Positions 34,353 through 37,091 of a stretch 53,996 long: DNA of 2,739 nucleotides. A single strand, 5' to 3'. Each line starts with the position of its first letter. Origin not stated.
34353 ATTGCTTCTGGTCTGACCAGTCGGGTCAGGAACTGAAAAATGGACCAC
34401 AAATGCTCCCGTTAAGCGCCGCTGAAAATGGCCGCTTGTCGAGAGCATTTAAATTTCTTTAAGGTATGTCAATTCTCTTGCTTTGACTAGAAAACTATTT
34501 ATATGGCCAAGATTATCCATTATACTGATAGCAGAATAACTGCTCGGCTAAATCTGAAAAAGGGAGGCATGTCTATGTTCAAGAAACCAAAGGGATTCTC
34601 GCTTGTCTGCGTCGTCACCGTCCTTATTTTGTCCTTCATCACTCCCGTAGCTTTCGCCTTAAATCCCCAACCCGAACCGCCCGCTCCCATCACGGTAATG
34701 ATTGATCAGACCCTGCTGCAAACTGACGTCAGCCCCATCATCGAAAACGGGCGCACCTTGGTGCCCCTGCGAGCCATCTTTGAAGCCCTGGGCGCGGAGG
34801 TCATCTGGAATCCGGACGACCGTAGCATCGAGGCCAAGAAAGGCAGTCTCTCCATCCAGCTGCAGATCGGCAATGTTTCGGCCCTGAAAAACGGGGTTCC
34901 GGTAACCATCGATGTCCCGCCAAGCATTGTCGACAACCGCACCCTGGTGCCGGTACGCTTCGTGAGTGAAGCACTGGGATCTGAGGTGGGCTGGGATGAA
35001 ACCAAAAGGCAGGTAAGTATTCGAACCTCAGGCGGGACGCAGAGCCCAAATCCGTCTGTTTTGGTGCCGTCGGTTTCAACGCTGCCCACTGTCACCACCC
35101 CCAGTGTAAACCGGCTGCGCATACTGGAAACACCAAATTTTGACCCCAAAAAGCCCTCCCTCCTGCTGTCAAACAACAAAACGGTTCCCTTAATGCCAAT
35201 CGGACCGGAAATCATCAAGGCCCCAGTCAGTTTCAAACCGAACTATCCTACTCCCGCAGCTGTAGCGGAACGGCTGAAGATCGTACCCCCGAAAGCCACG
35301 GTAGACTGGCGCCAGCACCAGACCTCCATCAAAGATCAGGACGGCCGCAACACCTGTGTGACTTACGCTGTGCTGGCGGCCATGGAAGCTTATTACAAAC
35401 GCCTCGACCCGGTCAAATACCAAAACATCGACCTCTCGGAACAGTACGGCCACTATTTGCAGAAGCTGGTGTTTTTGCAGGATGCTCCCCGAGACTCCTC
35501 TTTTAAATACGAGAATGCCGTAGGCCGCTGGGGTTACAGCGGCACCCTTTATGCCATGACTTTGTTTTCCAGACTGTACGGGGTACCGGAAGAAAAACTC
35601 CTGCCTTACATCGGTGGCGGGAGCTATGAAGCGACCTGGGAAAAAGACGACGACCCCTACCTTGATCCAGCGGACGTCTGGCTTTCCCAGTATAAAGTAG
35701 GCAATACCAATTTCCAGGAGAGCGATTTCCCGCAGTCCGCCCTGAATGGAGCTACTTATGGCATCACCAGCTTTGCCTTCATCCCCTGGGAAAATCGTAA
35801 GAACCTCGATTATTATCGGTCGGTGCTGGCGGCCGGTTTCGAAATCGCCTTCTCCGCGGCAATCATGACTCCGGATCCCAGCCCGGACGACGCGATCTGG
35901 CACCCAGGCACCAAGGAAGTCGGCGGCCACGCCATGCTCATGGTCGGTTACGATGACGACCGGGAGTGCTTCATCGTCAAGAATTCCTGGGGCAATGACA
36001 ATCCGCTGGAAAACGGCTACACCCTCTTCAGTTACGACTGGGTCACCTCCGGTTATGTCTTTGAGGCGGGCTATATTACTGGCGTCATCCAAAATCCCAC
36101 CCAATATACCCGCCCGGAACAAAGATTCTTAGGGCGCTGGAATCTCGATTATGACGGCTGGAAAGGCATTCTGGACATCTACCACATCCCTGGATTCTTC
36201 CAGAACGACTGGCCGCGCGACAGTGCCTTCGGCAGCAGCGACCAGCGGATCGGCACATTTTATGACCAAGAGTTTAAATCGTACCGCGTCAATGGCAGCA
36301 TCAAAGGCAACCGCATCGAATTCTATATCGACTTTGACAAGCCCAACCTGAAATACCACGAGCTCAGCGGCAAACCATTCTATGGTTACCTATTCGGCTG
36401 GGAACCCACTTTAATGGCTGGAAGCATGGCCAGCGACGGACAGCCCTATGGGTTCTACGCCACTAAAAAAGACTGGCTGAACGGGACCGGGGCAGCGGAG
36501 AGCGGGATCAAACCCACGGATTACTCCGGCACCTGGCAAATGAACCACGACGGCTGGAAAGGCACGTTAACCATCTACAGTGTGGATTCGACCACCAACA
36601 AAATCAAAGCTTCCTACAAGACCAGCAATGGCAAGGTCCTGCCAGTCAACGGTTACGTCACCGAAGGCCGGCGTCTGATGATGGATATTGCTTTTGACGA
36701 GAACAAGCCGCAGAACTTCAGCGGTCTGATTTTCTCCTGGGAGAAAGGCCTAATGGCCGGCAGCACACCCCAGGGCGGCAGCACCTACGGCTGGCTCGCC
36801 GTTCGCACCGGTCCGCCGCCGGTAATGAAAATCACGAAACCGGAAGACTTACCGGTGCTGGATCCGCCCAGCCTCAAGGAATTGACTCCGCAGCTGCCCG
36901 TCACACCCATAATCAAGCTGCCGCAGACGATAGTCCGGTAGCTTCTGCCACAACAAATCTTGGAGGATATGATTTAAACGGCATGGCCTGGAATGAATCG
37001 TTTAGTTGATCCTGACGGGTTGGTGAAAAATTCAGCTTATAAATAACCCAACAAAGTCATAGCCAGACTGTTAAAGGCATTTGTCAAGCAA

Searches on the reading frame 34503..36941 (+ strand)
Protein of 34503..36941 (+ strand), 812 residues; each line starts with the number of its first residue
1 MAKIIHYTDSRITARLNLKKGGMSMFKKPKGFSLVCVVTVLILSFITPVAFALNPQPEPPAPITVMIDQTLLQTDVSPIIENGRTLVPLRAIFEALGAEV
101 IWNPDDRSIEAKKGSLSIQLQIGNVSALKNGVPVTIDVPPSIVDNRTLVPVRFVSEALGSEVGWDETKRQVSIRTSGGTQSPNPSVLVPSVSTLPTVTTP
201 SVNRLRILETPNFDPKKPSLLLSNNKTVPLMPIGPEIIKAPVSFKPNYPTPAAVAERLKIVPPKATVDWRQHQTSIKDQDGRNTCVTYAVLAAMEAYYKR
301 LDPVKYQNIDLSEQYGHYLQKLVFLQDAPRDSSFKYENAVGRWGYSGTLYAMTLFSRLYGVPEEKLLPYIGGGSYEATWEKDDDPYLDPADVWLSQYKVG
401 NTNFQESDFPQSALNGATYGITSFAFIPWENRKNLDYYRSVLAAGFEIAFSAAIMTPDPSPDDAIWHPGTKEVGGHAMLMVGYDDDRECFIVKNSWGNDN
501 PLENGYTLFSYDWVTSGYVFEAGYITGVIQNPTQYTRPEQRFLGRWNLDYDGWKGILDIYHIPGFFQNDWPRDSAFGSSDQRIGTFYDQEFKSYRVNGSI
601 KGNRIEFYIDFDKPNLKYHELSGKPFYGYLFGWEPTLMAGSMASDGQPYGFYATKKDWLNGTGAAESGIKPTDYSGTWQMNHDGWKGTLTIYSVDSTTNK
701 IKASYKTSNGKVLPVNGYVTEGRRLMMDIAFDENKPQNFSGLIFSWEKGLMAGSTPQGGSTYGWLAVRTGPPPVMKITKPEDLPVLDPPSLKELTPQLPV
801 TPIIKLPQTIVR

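Call 8: search_protein_families(library=pfam, proteins=[window:34503-36941:+])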
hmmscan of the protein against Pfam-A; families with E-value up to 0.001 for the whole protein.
window:34503-36941:+ (812 aa): 2 families
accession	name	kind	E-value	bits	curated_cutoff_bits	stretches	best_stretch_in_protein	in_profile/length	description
PF07833.16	Cu_amine_oxidN1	-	1.9e-37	128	24.2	1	67-173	2-108/108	Copper amine oxidase N-terminal domain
PF00112.29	Peptidase_C1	-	5.1e-08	33.7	20.7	0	473-510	165-203/220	Papain family cysteine protease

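Call 65: search_protein_families(library=ncbifam, proteins=[window:34503-36941:+], max_evalue=1e-10)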
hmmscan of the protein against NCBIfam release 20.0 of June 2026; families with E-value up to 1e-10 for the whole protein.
window:34503-36941:+ (812 aa): 0 families
